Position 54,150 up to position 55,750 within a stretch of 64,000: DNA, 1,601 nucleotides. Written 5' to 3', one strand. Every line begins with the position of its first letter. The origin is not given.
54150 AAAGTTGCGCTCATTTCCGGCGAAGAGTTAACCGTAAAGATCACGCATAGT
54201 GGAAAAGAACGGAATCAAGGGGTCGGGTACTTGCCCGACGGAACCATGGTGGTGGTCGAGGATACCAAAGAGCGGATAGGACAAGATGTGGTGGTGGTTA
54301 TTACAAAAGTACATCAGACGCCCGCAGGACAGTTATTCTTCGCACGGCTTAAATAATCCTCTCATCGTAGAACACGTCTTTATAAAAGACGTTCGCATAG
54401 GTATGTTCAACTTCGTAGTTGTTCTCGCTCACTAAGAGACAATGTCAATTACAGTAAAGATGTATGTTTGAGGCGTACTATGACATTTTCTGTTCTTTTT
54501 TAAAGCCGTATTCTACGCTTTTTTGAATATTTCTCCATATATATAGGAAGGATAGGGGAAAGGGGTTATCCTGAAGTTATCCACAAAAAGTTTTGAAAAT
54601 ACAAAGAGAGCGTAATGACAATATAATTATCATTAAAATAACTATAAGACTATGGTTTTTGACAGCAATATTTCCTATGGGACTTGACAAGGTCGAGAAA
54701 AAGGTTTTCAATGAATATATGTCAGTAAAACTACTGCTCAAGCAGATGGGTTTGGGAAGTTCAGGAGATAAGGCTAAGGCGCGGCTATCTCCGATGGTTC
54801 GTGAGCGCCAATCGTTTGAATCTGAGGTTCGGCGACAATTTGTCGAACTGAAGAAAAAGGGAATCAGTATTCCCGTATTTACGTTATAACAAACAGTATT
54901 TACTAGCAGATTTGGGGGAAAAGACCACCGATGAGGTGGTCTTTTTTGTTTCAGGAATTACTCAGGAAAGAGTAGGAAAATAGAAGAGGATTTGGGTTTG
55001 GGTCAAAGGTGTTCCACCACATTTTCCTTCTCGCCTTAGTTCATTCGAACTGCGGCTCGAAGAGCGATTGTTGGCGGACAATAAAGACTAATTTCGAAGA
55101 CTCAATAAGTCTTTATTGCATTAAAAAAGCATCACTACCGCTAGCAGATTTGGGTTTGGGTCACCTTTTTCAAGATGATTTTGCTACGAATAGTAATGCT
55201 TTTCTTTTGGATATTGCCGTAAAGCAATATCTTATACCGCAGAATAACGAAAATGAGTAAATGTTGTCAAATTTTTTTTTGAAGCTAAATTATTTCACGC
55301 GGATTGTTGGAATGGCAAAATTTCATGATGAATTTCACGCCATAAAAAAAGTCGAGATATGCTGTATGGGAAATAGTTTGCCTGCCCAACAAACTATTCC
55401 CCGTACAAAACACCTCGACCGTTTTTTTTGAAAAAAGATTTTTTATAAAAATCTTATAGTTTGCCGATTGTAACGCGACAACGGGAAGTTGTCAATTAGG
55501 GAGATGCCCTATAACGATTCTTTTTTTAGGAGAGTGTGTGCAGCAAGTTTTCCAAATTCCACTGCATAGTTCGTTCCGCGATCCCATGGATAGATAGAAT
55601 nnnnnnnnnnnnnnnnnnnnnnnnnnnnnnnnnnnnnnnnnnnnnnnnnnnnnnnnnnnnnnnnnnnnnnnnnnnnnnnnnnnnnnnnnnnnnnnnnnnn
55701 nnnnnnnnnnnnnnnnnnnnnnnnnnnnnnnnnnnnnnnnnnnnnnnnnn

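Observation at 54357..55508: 1.15-kb AT-rich non-coding island with repeat families, a DnaA-box-like site, a small terminated ORF and a hairpin-rich structure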

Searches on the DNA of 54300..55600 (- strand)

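Call 10: search_rna_families(source=window, start=54300, end=55600, threshold=evalue, max_evalue=10, show_alignments=3)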
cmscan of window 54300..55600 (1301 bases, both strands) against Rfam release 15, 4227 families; matches with E-value up to 10: 23.
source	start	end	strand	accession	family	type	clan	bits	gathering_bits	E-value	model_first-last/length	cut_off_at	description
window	55320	55450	-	RF04128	MIR8562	Gene; miRNA;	-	25.6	211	0.031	42-201/242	no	MIR8562 microRNA precursor family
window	55335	55435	-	RF04174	MIR4208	Gene; miRNA;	-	23.5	140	0.79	1-191/191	no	MIR4208 microRNA precursor family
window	54899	54947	+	RF01388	isrD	Gene; sRNA;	-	23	37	0.074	1-51/51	no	isrD Hfq binding RNA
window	54919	54984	+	RF02527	SSRC38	Gene; sRNA;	-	22.8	80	0.2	1-166/166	no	Streptococcus sRNA SSRC38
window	54857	54949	+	RF01859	Phe_leader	Cis-reg; leader;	-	22.1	55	0.66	1-125/125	no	Phenylalanine leader peptide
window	55350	55418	-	RF04118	MIR9481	Gene; miRNA;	-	21.7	130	0.12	1-135/135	no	MIR9481 microRNA precursor family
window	55343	55453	+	RF01465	rli31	Gene; sRNA;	-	21.3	80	1.8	1-115/115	no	Listeria sRNA rli31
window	54591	54709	-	RF02579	tsr26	Gene; sRNA;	-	20.7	141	2.9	1-122/122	no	S. aureus tsr26 small RNA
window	55364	55404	-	RF04255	MIR8001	Gene; miRNA;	-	20.2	90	0.82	1-67/67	no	MIR8001 microRNA precursor family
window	55355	55415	-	RF04228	MIR6140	Gene; miRNA;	-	20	140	0.92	1-165/165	no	MIR6140 microRNA precursor family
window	55338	55434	+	RF04174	MIR4208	Gene; miRNA;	-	20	140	4.1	1-191/191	no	MIR4208 microRNA precursor family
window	55077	55234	-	RF02637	EF0408_EF0409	Gene; sRNA;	-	19.6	440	0.014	1-412/412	no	Enterococcus sRNA EF0408_EF0409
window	54920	54944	-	RF02054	STnc420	Gene; sRNA;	-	18.8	70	1.5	27-51/58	no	Salmonella enterica sRNA STnc420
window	55351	55419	+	RF03857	mir-3129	Gene; miRNA;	-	18.1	90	1.9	1-82/82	no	mir-3129 microRNA precursor family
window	55344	55473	-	RF00025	Telomerase-cil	Gene;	CL00004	17.6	52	7.8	1-165/165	no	Ciliate telomerase RNA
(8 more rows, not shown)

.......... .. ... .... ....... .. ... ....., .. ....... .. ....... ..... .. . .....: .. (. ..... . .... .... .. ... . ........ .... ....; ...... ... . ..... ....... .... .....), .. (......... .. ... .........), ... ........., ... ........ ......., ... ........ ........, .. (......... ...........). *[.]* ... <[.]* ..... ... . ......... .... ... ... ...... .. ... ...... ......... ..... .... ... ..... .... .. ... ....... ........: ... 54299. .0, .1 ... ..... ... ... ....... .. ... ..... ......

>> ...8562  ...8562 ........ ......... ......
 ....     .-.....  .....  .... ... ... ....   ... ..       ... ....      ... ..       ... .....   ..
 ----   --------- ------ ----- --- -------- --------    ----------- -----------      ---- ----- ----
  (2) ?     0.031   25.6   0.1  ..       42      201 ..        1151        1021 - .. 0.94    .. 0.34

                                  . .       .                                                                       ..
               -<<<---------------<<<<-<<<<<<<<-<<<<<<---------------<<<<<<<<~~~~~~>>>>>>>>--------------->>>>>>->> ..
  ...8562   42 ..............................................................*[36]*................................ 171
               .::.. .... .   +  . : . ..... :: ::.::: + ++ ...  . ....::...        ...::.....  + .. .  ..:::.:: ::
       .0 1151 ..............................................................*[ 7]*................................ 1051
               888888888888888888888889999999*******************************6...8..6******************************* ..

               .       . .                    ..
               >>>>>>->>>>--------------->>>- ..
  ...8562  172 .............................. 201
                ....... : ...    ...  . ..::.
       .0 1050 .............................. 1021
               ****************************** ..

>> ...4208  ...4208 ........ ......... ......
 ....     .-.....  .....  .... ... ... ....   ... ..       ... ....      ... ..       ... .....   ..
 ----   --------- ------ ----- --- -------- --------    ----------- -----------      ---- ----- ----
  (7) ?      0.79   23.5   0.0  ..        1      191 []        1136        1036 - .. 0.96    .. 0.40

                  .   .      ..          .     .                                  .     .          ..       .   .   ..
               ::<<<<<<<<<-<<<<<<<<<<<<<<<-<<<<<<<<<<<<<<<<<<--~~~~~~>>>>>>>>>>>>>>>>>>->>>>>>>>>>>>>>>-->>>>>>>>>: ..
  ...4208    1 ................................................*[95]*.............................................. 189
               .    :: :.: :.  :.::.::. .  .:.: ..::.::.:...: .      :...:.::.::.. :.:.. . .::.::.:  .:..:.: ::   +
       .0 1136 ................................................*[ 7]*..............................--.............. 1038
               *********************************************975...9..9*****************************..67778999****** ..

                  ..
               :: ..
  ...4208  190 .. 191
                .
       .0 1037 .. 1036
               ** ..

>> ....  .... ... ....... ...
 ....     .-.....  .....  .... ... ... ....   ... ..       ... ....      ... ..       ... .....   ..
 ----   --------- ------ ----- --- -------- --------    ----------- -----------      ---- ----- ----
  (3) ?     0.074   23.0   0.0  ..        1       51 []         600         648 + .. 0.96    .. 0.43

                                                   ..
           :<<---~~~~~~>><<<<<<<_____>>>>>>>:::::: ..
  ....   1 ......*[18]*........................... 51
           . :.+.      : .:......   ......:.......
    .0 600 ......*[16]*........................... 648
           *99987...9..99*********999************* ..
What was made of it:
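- Closest known: par locus of Enterococcus faecalis pAD1. Different: The RF02637 hit, 19.6 bits against a gathering score of 440, is chance level (call 10).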

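Call 65: build_rna_model(alignment_id=A3, structure=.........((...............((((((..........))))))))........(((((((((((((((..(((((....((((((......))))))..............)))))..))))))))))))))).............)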
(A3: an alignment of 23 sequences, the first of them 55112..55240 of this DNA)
Model R1 built from alignment A3 (23 sequences, 151 columns); structure: as given.
model positions 131; base pairs 34; branch points 1; effective number of sequences 1.55; information 0.59 bits per position. Calibrated on 0.2 Mb of random sequence (short: E-values are rough).
structure used (alignment columns):
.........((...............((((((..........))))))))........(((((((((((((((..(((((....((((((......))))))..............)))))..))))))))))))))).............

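Call 66: search_with_rna_model(model_id=R1, sources=[window, L004, L007, L010, L011, L012, L014, L015, L017, L018, L019, L020, L021, L022, L023, L026, L028, L029, L031, L033, L034, L035, L036, L037], max_evalue=1)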
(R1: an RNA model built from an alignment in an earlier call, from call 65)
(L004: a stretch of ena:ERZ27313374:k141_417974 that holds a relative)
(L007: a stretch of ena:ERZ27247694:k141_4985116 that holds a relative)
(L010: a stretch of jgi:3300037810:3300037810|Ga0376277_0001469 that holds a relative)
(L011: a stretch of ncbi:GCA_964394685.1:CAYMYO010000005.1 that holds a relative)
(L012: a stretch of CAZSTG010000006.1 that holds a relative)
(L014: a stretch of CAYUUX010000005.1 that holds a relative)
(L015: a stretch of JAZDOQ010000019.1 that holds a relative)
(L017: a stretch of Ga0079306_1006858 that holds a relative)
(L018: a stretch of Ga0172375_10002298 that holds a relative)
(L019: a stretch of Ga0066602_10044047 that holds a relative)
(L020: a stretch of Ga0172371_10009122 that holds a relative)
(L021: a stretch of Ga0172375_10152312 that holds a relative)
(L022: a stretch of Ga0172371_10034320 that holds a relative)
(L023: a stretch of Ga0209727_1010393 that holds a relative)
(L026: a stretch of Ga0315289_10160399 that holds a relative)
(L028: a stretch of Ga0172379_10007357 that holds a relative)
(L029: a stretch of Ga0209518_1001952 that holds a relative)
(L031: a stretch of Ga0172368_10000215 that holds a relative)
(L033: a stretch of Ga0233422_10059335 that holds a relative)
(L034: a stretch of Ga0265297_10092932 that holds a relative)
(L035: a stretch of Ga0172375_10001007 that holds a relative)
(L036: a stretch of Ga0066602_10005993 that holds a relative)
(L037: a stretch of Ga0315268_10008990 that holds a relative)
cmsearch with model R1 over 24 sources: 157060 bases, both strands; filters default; matches with E-value up to 1: 46.
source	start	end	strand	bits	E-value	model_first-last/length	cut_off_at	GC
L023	1958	2087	-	149.2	2.1e-32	1-131/131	no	0.45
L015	2896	3026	-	148.2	3.7e-32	1-131/131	no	0.42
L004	4270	4399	-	148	4e-32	1-131/131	no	0.38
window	55112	55240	-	146.8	7.7e-32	1-131/131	no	0.36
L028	2178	2306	-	146.5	9e-32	1-131/131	no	0.4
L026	1585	1714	-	146.4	9.6e-32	1-131/131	no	0.46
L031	1864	1991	-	146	1.2e-31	1-131/131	no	0.41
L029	2725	2852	-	146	1.2e-31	1-131/131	no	0.41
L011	4335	4462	-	145.7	1.4e-31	1-131/131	no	0.4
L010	4374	4501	-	145.5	1.6e-31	1-131/131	no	0.41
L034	381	509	-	145.4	1.6e-31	1-131/131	no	0.36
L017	867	995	-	145.2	1.9e-31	1-131/131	no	0.37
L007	4282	4409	-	143.5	4.6e-31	1-131/131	no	0.41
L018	1970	2096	-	142.4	8.6e-31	1-131/131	no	0.38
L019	1641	1769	-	142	1.1e-30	1-131/131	no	0.38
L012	3002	3127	-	138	9.5e-30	1-131/131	no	0.38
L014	2935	3063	-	136.1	2.7e-29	1-131/131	no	0.37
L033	562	693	-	135.6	3.5e-29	1-131/131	no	0.44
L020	1893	2022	-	133.6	1e-28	1-131/131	no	0.38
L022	2018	2145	-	131.1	4.1e-28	1-131/131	no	0.39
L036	2039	2169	-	119.3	2.5e-25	1-131/131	no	0.37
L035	1794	1934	-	97.3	4.1e-20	1-131/131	no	0.35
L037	2356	2480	-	67.9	3.7e-13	1-131/131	no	0.38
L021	1846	1878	-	29.7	0.0004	99-131/131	5'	0.33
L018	1924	2072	+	29.1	0.00054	1-131/131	no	0.37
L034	347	485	+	26.8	0.002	1-131/131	no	0.33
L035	1782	1899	+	26.5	0.0023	1-131/131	no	0.36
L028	2158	2281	+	24.7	0.0061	1-131/131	no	0.37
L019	1584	1745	+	24.6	0.0064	1-131/131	no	0.36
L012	2964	3103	+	24.3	0.0074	1-131/131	no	0.38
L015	2850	3001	+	24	0.0087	1-131/131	no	0.39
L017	819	971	+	23.6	0.011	1-131/131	no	0.39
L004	4214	4374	+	23.2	0.013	1-131/131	no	0.37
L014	2911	3037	+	21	0.046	1-131/131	no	0.37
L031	1842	1967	+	20.6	0.057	1-131/131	no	0.37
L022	1984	2120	+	20.1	0.074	1-131/131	no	0.4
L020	1836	1995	+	19.7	0.09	1-131/131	no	0.35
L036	2029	2144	+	19.2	0.12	1-131/131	no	0.35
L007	4261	4385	+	19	0.13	1-131/131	no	0.39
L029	2708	2828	+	19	0.14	1-131/131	no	0.35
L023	1948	2063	+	18.8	0.15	1-131/131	no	0.41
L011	4323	4438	+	18.8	0.15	1-131/131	no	0.35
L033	553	667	+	18.6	0.17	1-131/131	no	0.43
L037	2334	2440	+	18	0.23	1-131/131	no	0.4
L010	4386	4464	+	17.7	0.28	38-118/131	no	0.38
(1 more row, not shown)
